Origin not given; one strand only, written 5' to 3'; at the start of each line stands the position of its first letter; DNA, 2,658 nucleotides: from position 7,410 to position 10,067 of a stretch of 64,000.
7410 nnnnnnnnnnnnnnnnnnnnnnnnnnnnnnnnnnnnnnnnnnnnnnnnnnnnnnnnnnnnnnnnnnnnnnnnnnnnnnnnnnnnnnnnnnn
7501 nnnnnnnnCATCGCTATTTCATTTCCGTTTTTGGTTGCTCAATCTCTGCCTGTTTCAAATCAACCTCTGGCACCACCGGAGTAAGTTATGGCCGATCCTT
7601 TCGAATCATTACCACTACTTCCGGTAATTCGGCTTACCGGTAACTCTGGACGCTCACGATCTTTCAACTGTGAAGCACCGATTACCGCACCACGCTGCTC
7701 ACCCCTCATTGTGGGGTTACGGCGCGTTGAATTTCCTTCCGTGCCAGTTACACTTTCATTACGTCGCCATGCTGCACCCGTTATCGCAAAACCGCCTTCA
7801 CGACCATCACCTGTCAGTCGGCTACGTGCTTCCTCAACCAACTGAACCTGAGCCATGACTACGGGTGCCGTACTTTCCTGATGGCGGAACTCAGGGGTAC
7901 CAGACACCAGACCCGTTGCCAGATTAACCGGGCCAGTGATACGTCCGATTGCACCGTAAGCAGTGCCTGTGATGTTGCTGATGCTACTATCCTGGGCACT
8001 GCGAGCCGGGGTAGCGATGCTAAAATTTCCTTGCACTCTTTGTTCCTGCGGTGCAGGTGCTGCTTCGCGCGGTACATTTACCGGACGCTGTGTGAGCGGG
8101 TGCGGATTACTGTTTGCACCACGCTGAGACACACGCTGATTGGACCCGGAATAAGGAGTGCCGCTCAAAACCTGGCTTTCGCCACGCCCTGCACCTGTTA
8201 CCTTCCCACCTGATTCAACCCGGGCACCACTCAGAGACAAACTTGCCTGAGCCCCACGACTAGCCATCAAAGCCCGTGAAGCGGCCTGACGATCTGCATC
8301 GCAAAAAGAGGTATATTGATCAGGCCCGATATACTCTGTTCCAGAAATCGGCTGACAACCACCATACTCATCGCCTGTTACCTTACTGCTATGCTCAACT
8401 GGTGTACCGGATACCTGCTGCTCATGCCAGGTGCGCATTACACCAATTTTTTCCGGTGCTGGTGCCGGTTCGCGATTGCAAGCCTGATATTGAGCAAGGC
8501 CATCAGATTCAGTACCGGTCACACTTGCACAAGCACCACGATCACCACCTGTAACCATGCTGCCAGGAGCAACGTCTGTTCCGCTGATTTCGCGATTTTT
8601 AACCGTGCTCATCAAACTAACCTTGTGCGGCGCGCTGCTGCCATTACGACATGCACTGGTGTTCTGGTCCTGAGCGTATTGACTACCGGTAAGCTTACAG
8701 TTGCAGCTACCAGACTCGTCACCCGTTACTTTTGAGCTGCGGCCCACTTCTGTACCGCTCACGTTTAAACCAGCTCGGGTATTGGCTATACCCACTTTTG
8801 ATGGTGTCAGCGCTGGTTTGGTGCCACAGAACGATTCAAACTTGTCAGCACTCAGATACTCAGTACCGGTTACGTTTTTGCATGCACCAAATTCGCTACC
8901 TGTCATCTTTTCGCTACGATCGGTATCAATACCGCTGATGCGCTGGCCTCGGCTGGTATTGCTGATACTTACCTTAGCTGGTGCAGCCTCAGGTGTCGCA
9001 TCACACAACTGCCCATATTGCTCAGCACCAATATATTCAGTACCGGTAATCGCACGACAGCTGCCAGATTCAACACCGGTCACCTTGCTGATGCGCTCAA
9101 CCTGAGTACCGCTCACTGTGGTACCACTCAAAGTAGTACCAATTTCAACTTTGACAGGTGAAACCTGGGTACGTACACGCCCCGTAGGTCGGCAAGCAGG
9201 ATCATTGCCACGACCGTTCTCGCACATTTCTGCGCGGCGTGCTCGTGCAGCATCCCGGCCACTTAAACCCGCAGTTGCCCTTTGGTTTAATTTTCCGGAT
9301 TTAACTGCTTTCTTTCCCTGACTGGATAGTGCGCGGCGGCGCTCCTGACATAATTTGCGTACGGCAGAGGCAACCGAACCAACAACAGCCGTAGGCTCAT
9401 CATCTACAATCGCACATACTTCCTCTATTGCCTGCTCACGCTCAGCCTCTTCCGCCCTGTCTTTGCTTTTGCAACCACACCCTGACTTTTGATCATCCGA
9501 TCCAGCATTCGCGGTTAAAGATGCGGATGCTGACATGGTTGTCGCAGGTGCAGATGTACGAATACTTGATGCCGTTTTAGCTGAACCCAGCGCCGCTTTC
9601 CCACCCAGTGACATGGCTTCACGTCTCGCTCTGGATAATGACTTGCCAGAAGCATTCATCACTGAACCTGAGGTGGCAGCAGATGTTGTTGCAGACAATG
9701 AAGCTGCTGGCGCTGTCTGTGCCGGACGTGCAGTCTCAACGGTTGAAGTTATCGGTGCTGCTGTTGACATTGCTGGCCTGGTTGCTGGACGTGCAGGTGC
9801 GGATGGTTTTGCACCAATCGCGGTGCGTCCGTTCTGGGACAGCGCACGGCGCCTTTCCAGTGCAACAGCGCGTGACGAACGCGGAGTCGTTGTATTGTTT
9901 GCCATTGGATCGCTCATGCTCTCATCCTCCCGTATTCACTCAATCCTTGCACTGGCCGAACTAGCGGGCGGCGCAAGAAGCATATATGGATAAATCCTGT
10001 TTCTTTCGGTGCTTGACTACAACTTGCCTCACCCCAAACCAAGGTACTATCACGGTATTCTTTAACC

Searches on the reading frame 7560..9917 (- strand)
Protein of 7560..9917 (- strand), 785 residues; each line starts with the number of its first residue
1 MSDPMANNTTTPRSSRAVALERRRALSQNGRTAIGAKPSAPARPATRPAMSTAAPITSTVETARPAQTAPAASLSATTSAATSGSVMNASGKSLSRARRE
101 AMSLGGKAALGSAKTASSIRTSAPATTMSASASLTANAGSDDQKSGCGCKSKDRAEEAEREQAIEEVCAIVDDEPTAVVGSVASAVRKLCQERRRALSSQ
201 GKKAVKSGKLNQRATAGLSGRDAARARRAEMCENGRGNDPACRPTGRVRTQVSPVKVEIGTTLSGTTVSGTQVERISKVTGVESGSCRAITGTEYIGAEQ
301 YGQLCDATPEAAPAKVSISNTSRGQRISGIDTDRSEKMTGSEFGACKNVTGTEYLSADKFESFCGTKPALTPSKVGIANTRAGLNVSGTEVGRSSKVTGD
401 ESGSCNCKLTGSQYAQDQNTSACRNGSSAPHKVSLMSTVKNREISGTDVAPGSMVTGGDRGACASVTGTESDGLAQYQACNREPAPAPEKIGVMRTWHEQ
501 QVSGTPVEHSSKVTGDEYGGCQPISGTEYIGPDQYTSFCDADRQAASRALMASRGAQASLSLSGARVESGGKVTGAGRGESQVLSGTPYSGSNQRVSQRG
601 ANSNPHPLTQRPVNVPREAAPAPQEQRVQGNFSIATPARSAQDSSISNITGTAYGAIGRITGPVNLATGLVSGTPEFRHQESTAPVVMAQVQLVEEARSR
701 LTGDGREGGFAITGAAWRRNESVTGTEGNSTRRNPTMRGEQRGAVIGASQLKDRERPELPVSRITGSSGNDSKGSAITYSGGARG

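Call 48: search_protein_families(library=ncbifam, proteins=[window:7560-9917:-], max_evalue=0.001)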
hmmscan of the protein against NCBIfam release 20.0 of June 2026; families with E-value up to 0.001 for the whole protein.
window:7560-9917:- (785 aa): 2 families
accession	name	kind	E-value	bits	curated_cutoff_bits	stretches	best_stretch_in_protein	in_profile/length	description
NF050159.1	CbxsomAssCsoS2Cyan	equivalog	2.3e-141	473.3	1100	1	13-785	4-795/795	alpha-carboxysome scaffolding protein CsoS2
NF050161.1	CbxsomAssCsoS2Hyd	equivalog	1.2e-101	341.8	850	4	14-366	3-338/665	alpha-carboxysome scaffolding protein CsoS2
